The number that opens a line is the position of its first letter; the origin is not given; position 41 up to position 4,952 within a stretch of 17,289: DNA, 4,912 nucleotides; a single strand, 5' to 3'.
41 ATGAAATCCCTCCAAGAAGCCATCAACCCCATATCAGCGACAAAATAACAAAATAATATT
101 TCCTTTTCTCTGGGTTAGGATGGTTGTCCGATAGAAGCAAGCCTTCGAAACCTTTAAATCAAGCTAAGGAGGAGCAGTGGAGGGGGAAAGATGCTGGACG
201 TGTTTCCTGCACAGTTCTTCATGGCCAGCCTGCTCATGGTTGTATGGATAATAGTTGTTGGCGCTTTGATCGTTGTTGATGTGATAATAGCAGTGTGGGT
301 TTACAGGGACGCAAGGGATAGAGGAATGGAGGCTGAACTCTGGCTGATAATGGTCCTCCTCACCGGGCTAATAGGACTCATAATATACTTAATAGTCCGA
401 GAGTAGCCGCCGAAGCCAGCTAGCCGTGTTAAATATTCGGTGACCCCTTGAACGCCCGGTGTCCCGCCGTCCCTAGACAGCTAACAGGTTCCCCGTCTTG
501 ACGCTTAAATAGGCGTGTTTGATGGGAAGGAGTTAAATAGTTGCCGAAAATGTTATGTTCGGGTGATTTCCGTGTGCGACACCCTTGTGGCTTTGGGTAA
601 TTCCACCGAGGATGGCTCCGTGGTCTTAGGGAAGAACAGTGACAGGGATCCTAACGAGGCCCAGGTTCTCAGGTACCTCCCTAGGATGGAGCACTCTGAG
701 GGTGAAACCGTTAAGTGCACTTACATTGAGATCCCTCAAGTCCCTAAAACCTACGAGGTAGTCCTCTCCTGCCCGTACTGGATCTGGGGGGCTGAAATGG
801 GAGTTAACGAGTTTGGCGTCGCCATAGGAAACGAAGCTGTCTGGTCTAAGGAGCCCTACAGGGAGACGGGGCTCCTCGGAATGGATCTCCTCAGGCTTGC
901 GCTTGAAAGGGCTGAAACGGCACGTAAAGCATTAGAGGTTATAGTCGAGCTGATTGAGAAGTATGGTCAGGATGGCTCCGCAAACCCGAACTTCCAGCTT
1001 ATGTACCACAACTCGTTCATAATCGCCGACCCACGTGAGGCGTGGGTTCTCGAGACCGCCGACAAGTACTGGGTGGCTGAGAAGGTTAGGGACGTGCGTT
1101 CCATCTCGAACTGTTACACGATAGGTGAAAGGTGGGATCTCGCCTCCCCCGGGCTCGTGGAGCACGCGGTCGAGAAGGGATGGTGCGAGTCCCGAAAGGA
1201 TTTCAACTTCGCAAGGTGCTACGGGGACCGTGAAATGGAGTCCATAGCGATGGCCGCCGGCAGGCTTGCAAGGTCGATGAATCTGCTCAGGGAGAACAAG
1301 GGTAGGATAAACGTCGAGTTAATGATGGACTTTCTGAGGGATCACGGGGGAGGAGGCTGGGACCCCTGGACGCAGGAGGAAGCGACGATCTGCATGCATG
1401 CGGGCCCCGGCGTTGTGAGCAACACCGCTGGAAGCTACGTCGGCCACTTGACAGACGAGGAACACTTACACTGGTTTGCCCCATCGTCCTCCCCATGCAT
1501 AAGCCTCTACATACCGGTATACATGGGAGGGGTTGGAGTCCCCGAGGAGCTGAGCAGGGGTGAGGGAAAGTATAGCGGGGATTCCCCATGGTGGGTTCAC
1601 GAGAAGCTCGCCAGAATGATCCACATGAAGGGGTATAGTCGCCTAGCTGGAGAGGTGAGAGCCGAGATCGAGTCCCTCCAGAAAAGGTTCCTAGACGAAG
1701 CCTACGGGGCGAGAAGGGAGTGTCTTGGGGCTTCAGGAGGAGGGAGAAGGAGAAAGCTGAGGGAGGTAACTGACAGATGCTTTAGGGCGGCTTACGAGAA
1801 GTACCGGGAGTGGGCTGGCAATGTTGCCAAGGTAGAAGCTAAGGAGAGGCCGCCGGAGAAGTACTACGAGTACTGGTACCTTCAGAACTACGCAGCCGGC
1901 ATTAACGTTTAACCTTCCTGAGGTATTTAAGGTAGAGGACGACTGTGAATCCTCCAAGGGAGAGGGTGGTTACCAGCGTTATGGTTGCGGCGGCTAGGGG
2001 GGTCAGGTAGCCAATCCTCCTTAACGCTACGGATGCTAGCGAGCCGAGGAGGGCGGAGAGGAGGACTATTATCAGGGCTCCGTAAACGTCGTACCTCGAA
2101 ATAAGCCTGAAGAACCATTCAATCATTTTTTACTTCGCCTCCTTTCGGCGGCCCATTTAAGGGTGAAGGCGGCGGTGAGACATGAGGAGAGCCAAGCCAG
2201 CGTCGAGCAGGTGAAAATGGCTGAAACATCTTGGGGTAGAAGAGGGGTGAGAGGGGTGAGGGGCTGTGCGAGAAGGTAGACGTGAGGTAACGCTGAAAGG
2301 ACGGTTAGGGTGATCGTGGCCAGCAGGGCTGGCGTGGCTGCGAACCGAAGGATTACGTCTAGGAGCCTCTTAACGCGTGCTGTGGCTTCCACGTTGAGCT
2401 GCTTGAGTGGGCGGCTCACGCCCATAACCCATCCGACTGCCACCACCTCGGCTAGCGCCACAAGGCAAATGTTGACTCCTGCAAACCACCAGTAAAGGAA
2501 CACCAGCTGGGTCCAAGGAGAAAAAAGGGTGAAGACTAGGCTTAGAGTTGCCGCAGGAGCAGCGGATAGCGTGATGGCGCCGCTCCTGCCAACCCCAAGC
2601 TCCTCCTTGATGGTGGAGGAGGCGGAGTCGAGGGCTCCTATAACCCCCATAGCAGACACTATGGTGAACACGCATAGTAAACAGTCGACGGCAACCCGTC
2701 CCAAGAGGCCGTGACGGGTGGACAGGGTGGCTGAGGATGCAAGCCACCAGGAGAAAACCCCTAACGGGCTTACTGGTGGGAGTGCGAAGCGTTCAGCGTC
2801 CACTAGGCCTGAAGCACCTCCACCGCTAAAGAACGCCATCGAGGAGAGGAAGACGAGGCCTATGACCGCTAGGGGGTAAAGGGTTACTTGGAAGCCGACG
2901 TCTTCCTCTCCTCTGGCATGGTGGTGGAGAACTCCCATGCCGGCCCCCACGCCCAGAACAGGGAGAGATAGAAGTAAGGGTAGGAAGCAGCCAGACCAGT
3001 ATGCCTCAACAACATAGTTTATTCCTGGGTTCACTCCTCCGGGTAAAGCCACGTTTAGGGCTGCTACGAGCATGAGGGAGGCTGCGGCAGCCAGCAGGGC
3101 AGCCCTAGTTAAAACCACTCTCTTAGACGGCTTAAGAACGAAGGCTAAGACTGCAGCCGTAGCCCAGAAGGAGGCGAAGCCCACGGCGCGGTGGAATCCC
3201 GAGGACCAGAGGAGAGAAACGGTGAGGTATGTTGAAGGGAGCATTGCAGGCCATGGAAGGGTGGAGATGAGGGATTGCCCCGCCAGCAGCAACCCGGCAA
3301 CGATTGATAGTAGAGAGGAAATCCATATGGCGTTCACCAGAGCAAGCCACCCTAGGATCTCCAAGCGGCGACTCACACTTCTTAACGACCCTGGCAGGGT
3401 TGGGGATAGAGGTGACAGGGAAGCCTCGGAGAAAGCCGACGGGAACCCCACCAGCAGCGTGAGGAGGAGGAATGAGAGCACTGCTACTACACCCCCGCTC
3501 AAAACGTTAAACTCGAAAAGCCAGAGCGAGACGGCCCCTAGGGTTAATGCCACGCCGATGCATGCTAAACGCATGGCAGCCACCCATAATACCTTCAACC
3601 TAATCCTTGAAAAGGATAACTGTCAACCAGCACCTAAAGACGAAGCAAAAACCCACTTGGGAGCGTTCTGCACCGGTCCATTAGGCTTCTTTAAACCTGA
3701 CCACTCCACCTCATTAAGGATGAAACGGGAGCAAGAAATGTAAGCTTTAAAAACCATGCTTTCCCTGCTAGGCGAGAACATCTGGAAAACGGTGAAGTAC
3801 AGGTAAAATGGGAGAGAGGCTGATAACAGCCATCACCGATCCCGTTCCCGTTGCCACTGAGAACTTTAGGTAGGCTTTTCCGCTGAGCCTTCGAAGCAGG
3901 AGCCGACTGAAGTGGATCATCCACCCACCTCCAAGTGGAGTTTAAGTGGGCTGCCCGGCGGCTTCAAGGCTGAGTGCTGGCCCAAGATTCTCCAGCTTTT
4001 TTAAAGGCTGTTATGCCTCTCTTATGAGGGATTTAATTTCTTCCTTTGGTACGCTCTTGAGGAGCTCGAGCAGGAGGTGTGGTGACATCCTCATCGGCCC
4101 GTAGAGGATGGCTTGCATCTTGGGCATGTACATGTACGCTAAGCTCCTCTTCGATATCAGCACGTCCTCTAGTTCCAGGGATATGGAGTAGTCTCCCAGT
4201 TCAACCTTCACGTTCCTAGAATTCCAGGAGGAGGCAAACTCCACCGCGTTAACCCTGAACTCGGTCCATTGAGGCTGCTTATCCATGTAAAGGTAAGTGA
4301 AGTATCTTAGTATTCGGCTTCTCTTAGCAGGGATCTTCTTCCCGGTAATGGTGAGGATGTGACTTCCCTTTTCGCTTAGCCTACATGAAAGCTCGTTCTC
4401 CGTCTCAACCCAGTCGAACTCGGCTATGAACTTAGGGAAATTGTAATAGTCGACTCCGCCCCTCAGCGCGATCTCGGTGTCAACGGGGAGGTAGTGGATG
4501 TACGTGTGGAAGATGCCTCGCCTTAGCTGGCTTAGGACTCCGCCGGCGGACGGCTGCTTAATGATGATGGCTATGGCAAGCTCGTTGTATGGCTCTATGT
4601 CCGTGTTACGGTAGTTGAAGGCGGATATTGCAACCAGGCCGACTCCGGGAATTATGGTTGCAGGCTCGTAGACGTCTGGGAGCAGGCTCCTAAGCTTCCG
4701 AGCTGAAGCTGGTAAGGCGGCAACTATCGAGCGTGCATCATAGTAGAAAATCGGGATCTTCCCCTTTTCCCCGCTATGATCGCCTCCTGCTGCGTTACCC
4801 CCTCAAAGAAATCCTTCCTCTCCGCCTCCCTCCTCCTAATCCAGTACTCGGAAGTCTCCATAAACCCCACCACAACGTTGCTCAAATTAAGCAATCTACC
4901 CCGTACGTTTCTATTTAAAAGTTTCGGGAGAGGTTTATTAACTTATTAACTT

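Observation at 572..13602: Candidate undescribed archaeal amino acid -> beta-keto acid -> acyl-CoA/acetoacetate catabolic pathway built around two BKACEs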

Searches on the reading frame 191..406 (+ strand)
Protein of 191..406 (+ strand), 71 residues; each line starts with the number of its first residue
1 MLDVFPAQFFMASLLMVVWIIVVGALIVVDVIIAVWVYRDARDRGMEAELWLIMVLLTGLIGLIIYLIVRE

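Call 11: search_protein_families(library=pfam, proteins=[window:191-406:+], max_evalue=0.1)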
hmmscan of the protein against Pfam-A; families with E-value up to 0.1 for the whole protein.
window:191-406:+ (71 aa): 3 families
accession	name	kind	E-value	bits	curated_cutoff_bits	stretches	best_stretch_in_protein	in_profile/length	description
PF13396.11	PLDc_N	-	3.1e-05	24.3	23.3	1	28-70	1-41/42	Phospholipase_D-nuclease N-terminal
PF14108.11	ABA4-like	-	0.00023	22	27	1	14-66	76-127/127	ABA DEFICIENT 4-like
PF16082.10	Phage_holin_2_4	-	0.068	13.6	30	1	14-45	30-61/77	Bacteriophage holin family, superfamily II-like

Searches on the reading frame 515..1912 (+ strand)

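Call 5: search_protein_families(library=pfam, proteins=[window:515-1912:+], max_evalue=0.01)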
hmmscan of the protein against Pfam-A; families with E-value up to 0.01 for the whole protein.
window:515-1912:+ (465 aa): 2 families
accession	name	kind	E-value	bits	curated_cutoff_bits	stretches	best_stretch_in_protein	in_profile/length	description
PF03577.20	Peptidase_C69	-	1.4e-15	57.6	23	1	21-382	2-397/402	Peptidase family C69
PF03417.21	AAT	-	6.2e-06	26.5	23.2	1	32-153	4-98/225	Acyl-coenzyme A:6-aminopenicillanic acid acyl-transferase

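Call 6: search_protein_families(library=ncbifam, proteins=[window:515-1912:+], max_evalue=0.001)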
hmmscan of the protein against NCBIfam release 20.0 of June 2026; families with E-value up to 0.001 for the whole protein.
window:515-1912:+ (465 aa): 2 families
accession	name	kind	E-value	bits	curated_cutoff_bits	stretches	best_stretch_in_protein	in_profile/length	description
NF033678.1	C69_fam_dipept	equivalog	1.6e-20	73.6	250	1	21-439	2-454/464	C69 family dipeptidase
NF040521.1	C45_proenzyme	subfamily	3.1e-08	33.4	85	1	21-295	90-290/313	C45 family autoproteolytic acyltransferase/hydrolase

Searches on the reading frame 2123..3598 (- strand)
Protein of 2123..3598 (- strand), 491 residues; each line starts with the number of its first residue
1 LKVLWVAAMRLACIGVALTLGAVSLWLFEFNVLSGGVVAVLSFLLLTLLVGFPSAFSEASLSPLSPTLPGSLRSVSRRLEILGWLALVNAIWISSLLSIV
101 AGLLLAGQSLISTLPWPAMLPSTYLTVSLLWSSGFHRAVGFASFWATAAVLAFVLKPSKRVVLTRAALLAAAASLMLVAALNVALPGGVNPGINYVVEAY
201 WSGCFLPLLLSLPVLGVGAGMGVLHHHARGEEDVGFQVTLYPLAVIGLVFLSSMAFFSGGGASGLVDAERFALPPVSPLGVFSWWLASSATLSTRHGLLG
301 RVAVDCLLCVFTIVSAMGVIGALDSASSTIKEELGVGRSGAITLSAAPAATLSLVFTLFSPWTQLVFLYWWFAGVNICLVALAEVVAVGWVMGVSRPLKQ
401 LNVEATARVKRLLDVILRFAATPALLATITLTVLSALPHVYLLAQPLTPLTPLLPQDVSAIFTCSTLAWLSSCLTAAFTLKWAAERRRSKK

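Call 5: search_protein_families(library=pfam, proteins=[window:2123-3598:-], max_evalue=0.01)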
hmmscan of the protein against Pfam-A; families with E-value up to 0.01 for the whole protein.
window:2123-3598:- (491 aa): 1 family
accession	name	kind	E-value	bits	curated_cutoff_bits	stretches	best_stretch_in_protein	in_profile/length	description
PF00209.24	SNF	-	1.2e-05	24.6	27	1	312-440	359-488/524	Sodium:neurotransmitter symporter family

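Call 6: search_protein_families(library=ncbifam, proteins=[window:2123-3598:-], max_evalue=0.001)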
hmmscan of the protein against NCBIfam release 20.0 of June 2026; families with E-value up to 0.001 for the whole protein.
window:2123-3598:- (491 aa): 0 families

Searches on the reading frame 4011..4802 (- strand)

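Call 11: search_protein_families(library=pfam, proteins=[window:4011-4802:-], max_evalue=0.1)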
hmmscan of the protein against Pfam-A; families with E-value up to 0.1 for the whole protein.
window:4011-4802:- (263 aa): 2 families
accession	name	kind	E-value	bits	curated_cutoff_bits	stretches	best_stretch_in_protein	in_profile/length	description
PF06314.16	ADC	-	4.3e-16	59.6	29.8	1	17-216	15-213/238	Acetoacetate decarboxylase (ADC)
PF16724.11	T4-gp15_tss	-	0.022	14.4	25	1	183-238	138-193/245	T4-like virus Myoviridae tail sheath stabiliser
